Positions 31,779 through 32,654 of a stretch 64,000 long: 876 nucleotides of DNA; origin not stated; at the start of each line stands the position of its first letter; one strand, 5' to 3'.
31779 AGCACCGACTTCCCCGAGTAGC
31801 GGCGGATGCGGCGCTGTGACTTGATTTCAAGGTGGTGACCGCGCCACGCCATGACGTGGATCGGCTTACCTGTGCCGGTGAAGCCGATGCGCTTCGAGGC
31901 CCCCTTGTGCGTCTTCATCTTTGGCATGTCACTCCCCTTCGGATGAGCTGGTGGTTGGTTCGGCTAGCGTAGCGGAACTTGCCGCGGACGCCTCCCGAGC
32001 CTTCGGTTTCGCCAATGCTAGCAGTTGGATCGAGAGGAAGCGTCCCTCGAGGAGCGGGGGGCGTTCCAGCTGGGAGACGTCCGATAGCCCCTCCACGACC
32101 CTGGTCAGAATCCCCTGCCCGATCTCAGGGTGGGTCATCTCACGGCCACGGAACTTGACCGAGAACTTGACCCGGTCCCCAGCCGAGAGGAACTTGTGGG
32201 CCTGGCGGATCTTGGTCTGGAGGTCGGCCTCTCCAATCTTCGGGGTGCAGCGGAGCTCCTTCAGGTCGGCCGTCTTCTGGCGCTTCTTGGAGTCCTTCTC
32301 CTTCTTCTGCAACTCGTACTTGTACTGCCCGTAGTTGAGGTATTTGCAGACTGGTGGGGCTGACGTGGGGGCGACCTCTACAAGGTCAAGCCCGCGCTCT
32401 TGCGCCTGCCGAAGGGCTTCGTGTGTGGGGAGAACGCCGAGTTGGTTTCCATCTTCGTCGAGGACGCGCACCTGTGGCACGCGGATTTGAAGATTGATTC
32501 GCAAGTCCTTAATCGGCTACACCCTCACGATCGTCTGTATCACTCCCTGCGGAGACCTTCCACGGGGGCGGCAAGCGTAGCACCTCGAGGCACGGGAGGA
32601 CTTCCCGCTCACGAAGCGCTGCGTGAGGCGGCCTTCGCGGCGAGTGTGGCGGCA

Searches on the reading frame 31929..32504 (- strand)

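Call 46: search_protein_families(library=pfam, proteins=[window:31929-32504:-], max_evalue=0.00001)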
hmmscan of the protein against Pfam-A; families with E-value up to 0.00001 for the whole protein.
window:31929-32504:- (191 aa): 2 families
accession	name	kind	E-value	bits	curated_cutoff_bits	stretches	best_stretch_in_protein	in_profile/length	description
PF05198.21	IF3_N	-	8.5e-30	103.2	26.9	1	3-71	1-69/70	Translation initiation factor IF-3, N-terminal domain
PF00707.27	IF3_C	-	3.6e-28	97.8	34.8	1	80-161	2-83/86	Translation initiation factor IF-3, C-terminal domain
